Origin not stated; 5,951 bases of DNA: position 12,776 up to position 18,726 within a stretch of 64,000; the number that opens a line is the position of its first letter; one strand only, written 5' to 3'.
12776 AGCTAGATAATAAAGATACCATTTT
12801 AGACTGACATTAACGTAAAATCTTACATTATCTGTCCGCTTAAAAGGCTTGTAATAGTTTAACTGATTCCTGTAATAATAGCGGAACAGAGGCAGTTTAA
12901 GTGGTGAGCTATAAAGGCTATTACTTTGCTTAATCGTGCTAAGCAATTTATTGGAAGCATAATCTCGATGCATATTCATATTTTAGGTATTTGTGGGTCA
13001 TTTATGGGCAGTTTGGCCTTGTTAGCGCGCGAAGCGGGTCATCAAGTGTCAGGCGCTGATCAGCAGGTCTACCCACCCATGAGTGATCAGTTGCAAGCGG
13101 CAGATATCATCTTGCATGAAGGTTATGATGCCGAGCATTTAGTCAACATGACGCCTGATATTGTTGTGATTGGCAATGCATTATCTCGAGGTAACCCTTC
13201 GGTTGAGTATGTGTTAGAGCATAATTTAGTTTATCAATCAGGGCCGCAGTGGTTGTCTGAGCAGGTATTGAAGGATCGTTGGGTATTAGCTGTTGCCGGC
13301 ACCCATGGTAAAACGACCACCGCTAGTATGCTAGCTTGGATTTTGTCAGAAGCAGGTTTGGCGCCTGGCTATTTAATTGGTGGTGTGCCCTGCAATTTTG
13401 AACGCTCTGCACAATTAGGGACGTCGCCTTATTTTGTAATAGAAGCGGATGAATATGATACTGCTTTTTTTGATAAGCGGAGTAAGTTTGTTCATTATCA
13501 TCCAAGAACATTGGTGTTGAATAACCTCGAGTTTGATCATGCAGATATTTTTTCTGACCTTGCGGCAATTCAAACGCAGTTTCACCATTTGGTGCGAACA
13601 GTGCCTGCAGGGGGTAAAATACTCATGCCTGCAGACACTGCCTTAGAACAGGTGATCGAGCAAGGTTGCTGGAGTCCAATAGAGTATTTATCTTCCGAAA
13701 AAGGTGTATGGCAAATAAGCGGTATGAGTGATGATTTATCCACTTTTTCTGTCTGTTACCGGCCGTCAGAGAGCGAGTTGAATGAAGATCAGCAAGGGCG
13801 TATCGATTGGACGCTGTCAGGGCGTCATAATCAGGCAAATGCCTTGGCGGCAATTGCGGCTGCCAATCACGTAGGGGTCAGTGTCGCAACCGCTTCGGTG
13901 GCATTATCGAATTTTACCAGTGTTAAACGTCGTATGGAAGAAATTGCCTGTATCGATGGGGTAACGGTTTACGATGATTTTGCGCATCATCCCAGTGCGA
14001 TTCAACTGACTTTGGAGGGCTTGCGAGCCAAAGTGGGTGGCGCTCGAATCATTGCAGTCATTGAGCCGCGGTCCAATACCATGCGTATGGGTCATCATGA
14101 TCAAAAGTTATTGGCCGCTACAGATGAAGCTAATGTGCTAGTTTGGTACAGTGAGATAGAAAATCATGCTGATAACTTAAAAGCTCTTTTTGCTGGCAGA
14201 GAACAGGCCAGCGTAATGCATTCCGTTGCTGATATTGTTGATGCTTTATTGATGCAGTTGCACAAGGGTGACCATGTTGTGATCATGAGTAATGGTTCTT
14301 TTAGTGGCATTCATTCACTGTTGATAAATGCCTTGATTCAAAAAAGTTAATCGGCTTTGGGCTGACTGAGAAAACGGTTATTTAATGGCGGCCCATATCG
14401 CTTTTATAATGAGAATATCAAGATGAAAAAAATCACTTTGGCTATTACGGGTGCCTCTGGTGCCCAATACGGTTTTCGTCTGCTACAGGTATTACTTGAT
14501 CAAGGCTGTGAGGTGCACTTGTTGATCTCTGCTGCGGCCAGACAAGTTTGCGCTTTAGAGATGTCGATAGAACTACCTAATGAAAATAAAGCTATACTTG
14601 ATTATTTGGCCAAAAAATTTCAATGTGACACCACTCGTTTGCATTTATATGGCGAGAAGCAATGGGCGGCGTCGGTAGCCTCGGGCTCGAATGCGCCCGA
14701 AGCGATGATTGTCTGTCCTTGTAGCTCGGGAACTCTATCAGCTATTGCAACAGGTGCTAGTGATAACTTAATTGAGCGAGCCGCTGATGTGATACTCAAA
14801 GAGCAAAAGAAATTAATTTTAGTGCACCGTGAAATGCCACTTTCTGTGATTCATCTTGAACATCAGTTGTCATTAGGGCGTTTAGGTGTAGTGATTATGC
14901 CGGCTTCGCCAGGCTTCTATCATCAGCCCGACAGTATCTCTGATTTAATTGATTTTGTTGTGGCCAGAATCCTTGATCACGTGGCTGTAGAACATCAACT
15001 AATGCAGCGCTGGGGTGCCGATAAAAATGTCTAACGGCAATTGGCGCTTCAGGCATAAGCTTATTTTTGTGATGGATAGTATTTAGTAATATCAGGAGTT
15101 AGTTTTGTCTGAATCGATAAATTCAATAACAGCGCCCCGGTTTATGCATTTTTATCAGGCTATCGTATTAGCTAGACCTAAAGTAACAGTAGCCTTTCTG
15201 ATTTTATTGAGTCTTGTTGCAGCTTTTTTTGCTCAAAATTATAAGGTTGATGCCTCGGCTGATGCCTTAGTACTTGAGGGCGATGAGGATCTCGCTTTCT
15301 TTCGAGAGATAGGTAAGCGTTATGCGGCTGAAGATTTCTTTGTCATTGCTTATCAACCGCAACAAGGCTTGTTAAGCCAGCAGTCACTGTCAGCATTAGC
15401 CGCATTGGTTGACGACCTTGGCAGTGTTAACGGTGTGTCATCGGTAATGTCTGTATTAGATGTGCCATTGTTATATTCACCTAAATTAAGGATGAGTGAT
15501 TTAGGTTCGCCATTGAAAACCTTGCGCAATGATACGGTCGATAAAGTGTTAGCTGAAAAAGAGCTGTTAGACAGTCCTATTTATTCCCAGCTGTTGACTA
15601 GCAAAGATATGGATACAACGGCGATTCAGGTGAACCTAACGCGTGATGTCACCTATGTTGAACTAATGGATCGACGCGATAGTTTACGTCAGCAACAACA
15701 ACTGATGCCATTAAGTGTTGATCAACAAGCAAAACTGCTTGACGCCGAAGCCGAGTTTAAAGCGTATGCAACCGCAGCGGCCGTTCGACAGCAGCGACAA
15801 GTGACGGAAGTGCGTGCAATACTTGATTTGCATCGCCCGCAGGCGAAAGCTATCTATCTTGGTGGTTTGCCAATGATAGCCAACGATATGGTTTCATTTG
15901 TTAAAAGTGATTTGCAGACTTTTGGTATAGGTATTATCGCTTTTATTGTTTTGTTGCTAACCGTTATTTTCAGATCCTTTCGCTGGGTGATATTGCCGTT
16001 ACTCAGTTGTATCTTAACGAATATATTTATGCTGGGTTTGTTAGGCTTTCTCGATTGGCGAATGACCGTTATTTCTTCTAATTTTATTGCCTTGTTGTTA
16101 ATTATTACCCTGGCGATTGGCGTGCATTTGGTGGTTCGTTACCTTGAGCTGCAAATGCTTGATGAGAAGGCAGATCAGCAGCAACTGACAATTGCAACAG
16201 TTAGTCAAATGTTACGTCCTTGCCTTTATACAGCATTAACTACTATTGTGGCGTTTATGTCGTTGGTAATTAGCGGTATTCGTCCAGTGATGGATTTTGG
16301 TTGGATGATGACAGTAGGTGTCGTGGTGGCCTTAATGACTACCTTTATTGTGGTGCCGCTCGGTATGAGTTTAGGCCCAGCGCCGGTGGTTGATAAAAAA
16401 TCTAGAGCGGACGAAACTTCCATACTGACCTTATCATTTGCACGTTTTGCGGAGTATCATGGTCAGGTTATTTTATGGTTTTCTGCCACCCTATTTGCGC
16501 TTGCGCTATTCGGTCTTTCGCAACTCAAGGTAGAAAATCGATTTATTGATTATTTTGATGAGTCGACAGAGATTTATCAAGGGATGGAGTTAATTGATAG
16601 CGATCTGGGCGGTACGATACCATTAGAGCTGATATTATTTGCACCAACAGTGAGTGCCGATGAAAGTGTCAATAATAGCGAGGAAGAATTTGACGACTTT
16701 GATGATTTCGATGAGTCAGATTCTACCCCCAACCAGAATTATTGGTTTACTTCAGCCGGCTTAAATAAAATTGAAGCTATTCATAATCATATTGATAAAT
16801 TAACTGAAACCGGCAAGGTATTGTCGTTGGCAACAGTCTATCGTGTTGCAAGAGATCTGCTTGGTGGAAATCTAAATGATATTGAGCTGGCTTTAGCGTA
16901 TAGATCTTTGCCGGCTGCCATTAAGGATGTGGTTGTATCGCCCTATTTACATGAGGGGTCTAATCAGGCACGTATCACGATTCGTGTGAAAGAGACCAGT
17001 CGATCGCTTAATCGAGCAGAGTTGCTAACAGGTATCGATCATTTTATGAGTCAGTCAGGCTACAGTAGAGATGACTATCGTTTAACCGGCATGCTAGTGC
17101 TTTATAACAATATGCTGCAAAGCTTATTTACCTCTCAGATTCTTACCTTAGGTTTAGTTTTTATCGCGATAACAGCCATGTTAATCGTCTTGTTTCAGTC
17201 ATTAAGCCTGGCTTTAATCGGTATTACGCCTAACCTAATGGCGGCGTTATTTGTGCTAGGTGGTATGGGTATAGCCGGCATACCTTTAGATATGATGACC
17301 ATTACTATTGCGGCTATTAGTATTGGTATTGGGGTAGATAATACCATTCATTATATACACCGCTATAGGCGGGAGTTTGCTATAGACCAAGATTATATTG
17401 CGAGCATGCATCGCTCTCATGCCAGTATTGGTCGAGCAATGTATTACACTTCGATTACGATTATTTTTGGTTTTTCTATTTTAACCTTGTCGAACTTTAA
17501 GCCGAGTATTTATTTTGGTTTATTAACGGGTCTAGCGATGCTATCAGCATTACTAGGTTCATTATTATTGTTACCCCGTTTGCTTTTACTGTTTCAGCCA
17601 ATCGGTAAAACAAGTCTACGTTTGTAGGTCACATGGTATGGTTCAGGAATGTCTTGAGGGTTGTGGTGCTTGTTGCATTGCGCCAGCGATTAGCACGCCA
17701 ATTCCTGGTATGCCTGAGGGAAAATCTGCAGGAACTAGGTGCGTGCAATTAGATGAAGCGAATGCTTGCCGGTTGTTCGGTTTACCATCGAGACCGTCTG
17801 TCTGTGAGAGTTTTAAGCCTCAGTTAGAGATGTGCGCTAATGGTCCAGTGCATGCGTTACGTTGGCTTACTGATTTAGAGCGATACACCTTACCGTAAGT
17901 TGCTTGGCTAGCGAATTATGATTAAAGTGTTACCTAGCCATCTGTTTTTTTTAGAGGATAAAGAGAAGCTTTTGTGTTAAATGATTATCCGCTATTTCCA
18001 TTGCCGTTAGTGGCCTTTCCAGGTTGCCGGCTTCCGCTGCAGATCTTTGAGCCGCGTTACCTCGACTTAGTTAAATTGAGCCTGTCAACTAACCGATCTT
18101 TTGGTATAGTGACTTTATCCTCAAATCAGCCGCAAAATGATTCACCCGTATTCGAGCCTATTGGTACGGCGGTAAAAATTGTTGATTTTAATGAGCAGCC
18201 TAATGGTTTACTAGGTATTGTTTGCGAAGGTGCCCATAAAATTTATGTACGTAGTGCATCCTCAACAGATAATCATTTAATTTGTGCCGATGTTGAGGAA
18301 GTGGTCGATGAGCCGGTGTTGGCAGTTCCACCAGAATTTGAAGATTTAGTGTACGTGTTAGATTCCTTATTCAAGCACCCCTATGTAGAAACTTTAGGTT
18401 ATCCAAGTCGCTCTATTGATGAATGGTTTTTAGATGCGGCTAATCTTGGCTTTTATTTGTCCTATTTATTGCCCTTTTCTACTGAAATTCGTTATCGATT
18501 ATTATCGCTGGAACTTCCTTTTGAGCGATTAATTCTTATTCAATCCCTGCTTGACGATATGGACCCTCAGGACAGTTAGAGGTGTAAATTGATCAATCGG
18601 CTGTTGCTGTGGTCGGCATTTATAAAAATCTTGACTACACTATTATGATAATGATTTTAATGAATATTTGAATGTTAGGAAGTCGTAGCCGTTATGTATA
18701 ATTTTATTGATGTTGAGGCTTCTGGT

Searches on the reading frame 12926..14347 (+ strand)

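Call 6: search_protein_families(library=pfam, proteins=[window:12926-14347:+], max_evalue=0.001)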
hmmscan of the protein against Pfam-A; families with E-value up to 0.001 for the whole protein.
window:12926-14347:+ (474 aa): 3 families
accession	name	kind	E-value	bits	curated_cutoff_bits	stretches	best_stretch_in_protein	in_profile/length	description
PF01225.30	Mur_ligase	-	1.9e-19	70.2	21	1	16-113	1-90/95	Mur ligase family, catalytic domain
PF08245.18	Mur_ligase_M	-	5e-18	66.2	24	1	123-313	1-200/200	Mur ligase middle domain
PF02875.26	Mur_ligase_C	-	7.1e-16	59.6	28.4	1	335-457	1-127/127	Mur ligase, glutamate ligase domain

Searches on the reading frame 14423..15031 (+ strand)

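Call 6: search_protein_families(library=pfam, proteins=[window:14423-15031:+], max_evalue=0.001)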
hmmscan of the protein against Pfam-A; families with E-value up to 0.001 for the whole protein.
window:14423-15031:+ (203 aa): 1 family
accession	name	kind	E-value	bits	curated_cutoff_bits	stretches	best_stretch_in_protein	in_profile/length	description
PF02441.25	Flavoprotein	-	4.3e-43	147.2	22.7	1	2-186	1-161/162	Flavoprotein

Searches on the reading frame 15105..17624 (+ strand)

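Call 6: search_protein_families(library=pfam, proteins=[window:15105-17624:+], max_evalue=0.001)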
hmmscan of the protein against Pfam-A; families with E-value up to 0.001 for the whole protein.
window:15105-17624:+ (840 aa): 1 family
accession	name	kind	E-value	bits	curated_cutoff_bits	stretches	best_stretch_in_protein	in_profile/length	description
PF03176.21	MMPL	-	9.7e-25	87.6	20.5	2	224-422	98-300/333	MMPL family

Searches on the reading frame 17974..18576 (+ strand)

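Call 6: search_protein_families(library=pfam, proteins=[window:17974-18576:+], max_evalue=0.001)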
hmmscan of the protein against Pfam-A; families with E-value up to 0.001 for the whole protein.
window:17974-18576:+ (201 aa): 1 family
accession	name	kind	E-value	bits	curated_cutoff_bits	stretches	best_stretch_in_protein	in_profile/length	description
PF02190.22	LON_substr_bdg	-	5.9e-21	75.7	28.7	1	5-194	2-199/200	ATP-dependent protease La (LON) substrate-binding domain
